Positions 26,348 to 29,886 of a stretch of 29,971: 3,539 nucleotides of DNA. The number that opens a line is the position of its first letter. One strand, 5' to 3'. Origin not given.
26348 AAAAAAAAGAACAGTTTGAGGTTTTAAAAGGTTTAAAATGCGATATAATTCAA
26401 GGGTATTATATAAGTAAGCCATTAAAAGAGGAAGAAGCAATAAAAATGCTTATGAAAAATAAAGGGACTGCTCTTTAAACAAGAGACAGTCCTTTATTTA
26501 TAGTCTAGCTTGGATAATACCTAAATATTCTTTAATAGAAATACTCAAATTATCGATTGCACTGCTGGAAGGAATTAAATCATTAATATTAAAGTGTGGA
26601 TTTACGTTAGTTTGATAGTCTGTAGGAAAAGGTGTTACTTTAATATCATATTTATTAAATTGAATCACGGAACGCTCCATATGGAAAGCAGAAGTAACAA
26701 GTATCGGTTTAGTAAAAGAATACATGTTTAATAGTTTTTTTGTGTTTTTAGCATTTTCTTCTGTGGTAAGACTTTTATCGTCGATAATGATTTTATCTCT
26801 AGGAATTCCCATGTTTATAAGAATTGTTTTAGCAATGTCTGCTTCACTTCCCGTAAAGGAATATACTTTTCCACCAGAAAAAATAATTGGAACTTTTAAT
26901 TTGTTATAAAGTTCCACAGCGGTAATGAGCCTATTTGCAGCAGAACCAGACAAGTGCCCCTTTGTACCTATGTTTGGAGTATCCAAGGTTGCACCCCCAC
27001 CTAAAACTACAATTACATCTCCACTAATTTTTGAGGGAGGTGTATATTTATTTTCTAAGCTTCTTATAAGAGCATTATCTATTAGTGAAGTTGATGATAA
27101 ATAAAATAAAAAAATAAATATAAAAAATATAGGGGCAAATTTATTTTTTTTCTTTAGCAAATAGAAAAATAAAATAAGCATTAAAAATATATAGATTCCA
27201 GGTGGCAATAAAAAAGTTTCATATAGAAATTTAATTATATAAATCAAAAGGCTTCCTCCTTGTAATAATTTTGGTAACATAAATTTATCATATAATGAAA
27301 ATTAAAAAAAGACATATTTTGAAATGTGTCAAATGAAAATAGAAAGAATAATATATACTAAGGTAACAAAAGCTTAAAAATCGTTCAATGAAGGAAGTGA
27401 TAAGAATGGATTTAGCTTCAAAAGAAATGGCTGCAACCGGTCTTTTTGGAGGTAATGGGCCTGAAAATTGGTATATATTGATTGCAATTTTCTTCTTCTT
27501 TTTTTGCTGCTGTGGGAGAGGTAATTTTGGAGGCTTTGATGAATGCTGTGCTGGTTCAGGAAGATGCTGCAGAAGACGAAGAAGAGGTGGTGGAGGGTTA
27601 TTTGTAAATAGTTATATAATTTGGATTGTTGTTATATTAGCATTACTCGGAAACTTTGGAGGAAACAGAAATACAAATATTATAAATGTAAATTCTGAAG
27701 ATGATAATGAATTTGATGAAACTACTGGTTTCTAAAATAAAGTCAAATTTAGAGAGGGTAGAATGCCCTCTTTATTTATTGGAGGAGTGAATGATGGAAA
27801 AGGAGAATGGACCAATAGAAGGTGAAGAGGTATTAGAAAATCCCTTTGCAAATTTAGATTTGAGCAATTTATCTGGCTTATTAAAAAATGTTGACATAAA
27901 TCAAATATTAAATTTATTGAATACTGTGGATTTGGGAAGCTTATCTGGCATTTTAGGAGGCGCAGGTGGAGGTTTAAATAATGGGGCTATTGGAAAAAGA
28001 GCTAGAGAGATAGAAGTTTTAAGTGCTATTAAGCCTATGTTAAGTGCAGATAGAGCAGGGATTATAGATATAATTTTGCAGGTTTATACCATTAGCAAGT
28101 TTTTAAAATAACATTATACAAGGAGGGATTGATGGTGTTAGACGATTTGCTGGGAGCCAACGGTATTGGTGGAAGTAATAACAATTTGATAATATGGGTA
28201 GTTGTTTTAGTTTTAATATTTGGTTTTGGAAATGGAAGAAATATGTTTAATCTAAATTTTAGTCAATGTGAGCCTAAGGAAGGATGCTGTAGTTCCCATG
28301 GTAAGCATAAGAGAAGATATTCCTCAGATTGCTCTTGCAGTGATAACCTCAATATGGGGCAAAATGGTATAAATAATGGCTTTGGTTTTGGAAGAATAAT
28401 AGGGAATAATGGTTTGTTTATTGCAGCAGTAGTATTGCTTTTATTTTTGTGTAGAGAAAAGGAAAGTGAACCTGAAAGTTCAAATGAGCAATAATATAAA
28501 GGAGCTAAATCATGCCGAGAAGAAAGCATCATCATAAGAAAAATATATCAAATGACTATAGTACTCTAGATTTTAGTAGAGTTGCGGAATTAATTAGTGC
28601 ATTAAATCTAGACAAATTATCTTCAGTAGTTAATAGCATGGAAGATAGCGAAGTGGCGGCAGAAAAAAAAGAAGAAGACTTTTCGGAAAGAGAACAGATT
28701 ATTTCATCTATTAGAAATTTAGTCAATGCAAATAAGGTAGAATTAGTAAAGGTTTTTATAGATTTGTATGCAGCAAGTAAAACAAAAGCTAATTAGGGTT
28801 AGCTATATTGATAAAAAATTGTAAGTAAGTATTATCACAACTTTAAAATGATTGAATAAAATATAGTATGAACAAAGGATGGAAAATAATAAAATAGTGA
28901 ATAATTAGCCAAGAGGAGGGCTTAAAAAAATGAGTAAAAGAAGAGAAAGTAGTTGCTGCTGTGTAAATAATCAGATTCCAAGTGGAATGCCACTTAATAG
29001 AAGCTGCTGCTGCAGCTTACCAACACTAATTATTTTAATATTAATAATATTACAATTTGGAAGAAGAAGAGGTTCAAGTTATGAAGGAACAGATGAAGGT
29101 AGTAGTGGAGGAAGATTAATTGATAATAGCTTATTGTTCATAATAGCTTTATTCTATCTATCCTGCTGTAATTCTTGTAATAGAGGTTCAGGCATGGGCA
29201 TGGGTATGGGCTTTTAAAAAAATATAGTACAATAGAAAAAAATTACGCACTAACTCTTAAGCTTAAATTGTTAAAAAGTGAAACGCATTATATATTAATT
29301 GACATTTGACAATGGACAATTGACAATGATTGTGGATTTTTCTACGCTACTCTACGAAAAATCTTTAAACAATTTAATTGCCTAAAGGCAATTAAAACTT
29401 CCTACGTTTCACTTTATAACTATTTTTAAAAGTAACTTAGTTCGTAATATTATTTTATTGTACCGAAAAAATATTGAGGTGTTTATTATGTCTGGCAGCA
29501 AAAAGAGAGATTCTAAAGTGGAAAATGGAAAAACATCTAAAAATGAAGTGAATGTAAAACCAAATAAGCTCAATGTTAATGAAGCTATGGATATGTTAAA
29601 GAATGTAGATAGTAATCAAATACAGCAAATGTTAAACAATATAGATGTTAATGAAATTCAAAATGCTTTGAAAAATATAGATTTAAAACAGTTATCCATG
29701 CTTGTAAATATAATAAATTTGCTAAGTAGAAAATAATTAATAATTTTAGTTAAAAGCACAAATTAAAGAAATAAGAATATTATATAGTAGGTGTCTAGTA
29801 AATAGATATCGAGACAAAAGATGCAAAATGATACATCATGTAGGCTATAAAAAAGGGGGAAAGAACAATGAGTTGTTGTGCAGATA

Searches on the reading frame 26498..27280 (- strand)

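Call 7: search_protein_families(library=ncbifam, proteins=[window:26498-27280:-], max_evalue=1)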
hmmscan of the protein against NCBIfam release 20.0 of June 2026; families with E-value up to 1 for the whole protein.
window:26498-27280:- (260 aa): 2 families
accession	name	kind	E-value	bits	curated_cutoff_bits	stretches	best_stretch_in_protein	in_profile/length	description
NF007794.0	PRK10494.1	equivalog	3.4e-23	82.4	205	1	14-257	3-246/259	envelope biogenesis factor ElyC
NF008092.0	PRK10834.1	equivalog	9.3e-05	21.7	363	1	99-209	51-158/239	outer membrane permeability protein SanA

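Call 8: search_protein_families(library=pfam, proteins=[window:26498-27280:-], max_evalue=1)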
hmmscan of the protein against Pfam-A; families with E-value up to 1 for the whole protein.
window:26498-27280:- (260 aa): 3 families
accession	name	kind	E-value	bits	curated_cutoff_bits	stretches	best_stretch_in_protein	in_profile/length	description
PF02698.23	DUF218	-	9.1e-32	110.2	27.6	1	88-254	1-133/133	DUF218 domain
PF13567.11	DUF4131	-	0.2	11.8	31.6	1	28-68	11-51/165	Domain of unknown function (DUF4131)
PF10960.13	Holin_BhlA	-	0.29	11.5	22.6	1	27-47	12-32/70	BhlA holin family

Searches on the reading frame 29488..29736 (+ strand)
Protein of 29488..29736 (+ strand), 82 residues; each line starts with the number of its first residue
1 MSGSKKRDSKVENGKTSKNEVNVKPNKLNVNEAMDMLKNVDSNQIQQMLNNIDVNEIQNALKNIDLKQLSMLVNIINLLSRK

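Call 7: search_protein_families(library=ncbifam, proteins=[window:29488-29736:+], max_evalue=1)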
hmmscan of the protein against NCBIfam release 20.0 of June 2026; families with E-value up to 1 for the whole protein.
window:29488-29736:+ (82 aa): 2 families
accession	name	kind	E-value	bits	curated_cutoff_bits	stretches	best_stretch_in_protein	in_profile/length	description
NF001623.0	PRK00411.1-1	equivalog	0.016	13.9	311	1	44-82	287-325/411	ORC1-type DNA replication protein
NF038399.1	NH_RiPP_Os17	domain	0.17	12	40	0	32-53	38-59/63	Os1348 family NHLP clan protein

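Call 8: search_protein_families(library=pfam, proteins=[window:29488-29736:+], max_evalue=1)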
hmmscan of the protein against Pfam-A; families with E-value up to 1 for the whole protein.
window:29488-29736:+ (82 aa): 2 families
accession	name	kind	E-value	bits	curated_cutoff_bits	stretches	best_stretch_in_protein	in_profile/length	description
PF04003.17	Utp12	-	0.011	16.3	31.5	1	43-79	4-41/107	Dip2/Utp12 Family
PF14071.11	YlbD_coat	-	0.25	12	27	0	18-62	58-103/126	Putative coat protein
